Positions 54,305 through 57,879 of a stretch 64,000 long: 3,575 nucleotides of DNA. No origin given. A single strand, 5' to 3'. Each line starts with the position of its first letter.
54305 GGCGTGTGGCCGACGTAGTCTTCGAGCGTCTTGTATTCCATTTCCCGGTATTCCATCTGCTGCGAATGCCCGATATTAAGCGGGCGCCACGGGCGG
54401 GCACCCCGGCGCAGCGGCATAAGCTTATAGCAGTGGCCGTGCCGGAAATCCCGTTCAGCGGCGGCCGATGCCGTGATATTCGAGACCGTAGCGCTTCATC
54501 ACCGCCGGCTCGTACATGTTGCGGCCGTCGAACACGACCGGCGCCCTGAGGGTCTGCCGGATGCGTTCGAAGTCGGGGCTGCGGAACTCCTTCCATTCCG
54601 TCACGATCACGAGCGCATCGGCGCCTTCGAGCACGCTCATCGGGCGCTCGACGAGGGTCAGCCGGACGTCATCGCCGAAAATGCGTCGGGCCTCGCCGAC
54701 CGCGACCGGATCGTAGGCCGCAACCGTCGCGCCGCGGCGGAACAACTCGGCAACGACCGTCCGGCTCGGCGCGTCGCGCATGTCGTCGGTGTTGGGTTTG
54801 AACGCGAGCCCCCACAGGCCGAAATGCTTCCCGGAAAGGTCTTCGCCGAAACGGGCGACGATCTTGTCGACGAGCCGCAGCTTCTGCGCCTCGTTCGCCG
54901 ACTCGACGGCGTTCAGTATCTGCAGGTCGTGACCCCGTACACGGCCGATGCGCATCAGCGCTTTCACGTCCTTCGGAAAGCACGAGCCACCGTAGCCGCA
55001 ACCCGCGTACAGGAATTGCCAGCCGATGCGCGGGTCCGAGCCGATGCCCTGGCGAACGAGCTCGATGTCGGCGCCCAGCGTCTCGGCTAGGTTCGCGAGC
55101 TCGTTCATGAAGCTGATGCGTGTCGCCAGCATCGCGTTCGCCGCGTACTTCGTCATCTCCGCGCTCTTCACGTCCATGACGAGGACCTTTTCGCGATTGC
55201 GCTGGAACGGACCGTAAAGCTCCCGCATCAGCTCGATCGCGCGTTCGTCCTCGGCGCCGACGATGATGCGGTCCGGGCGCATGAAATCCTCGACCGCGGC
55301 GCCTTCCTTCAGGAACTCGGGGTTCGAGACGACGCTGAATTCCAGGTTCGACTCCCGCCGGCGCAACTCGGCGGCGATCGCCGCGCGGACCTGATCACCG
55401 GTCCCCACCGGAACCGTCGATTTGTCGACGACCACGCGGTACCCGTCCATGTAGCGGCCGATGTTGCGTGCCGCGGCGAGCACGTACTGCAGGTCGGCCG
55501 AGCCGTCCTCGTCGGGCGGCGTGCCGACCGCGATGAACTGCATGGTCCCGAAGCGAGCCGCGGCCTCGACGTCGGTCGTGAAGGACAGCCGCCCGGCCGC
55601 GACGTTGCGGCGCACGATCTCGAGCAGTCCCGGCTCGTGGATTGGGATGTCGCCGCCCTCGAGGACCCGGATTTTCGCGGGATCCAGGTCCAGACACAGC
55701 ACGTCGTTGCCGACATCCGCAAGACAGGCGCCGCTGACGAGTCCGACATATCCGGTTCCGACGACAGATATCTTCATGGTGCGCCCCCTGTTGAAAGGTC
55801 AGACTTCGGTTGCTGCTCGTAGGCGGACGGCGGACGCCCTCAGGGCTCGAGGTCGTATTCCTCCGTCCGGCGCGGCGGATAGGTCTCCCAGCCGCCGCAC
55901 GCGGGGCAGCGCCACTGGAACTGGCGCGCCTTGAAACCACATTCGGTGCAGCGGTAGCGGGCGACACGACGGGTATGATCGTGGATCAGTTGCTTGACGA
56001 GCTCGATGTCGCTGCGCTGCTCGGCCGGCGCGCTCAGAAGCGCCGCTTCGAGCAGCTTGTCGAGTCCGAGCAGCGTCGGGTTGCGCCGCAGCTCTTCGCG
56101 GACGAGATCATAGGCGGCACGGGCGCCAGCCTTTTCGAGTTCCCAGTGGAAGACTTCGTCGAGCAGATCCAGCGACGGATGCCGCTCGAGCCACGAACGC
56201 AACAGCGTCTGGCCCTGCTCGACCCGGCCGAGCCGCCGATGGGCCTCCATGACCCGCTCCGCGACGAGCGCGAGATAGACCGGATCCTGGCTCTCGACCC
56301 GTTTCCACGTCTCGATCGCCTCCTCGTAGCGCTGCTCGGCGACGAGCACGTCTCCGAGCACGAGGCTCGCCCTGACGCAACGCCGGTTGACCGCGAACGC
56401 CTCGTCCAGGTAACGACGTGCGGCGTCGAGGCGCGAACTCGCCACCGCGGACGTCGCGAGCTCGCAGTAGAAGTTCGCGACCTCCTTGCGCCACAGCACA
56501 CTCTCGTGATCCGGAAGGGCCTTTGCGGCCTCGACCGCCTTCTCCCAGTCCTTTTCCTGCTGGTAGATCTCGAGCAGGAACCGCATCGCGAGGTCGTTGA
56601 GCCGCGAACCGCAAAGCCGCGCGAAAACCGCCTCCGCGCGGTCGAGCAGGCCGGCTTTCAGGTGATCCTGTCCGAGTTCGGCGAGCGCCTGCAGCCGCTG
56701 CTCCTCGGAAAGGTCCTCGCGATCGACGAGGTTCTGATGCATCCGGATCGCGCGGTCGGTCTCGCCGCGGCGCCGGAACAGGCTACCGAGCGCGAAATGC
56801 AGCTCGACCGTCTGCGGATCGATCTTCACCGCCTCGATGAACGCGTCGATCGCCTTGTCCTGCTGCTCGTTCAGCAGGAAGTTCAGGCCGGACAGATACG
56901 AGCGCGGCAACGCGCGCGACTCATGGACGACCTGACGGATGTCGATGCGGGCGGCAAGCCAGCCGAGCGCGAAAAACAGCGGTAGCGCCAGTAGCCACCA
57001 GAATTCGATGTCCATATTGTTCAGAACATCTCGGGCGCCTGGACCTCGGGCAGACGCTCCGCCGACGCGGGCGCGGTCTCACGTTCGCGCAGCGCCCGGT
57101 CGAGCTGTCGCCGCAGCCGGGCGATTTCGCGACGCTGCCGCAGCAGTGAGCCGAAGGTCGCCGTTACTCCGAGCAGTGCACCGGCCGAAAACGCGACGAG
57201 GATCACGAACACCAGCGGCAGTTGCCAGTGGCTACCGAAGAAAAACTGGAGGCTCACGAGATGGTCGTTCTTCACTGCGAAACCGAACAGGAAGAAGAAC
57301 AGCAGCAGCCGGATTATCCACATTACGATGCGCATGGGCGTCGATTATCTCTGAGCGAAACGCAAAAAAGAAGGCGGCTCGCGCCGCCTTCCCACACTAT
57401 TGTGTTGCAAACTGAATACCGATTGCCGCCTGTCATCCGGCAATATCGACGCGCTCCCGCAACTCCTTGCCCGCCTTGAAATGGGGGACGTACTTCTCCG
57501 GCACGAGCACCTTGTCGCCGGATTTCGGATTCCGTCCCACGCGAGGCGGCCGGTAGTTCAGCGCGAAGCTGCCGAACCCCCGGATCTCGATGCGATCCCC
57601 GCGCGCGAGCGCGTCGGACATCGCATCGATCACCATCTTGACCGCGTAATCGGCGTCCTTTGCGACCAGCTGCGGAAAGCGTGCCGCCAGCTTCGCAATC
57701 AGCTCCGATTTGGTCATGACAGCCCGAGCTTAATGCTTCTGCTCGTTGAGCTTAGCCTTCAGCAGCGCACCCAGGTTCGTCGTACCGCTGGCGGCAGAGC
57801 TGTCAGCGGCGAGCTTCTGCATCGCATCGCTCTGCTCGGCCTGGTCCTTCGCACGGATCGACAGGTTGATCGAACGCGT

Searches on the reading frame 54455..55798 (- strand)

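Call 49: search_protein_families(library=pfam, proteins=[window:54455-55798:-], max_evalue=0.001)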
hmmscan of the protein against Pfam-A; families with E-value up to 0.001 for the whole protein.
window:54455-55798:- (447 aa): 3 families
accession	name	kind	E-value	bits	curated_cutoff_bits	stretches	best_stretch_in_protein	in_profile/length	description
PF03721.20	UDPG_MGDP_dh_N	-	1.8e-63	214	27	1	8-194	1-187/187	UDP-glucose/GDP-mannose dehydrogenase family, NAD binding domain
PF00984.24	UDPG_MGDP_dh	-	3.1e-36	123.8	25.4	1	211-303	1-93/94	UDP-glucose/GDP-mannose dehydrogenase family, central domain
PF03720.21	UDPG_MGDP_dh_C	-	8.4e-31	106.9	30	1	328-431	2-103/103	UDP-glucose/GDP-mannose dehydrogenase family, UDP binding domain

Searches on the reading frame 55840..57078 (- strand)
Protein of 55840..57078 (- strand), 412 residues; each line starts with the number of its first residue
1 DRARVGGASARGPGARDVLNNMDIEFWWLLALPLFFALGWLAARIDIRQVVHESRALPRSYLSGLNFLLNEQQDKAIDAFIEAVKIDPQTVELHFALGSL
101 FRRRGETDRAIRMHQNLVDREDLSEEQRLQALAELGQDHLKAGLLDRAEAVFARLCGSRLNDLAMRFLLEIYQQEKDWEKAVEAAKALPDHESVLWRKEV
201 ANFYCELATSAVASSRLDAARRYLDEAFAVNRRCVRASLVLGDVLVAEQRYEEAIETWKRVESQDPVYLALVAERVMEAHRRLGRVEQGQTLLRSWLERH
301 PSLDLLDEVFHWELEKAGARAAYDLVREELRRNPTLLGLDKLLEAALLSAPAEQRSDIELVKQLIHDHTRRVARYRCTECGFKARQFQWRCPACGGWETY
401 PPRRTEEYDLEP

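Call 49: search_protein_families(library=pfam, proteins=[window:55840-57078:-], max_evalue=0.001)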
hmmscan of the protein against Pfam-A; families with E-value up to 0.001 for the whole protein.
window:55840-57078:- (412 aa): 13 families
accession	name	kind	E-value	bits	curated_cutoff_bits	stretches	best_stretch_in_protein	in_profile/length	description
PF13432.12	TPR_16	-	1.4e-18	67.5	32.7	1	206-261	2-57/65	Tetratricopeptide repeat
PF14559.12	TPR_19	-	2.9e-12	47.2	25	1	212-273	2-66/68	Tetratricopeptide repeat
PF07719.23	TPR_2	-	8.3e-12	44.7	27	0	241-266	7-32/34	Tetratricopeptide repeat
PF13414.12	TPR_11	-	1.2e-11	44.5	26.8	1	70-101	7-38/42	TPR repeat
PF13428.12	TPR_14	-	1.6e-11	44.1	23.5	0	277-302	8-33/44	Tetratricopeptide repeat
PF00515.34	TPR_1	-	1.2e-09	38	27.8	0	67-89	11-33/34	Tetratricopeptide repeat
PF18073.7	Zn_ribbon_LapB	-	9.1e-09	35.3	25.7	1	375-399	1-25/28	Rubredoxin metal binding domain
PF13181.12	TPR_8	-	2.8e-08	33.7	25.7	0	65-89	9-33/34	Tetratricopeptide repeat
PF13424.12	TPR_12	-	1.1e-07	32.4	30.1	0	96-154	8-70/77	Tetratricopeptide repeat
PF13176.12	TPR_7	-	2.9e-07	30.5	27.9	1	94-121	2-31/36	Tetratricopeptide repeat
PF13174.12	TPR_6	-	3e-07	31.1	26.3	0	239-266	4-31/33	Tetratricopeptide repeat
PF23914.1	TPR_CcmH_CycH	-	7.4e-07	29.6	42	0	198-263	84-149/158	Cytochrome c-type biogenesis protein H TPR domain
PF25063.1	ARM_TT21_C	-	9.5e-05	22.8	35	1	202-259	96-153/209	Tetratricopeptide repeat protein 21 C-terminal ARM domain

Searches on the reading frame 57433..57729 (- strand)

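Call 85: search_protein_families(library=pfam, proteins=[window:57433-57729:-], max_evalue=0.001)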
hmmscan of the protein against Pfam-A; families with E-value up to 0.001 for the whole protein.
window:57433-57729:- (98 aa): 1 family
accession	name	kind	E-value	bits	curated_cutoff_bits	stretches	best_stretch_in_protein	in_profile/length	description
PF00216.26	Bac_DNA_binding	-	3.2e-28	98.2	22.4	1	5-94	1-89/90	Bacterial DNA-binding protein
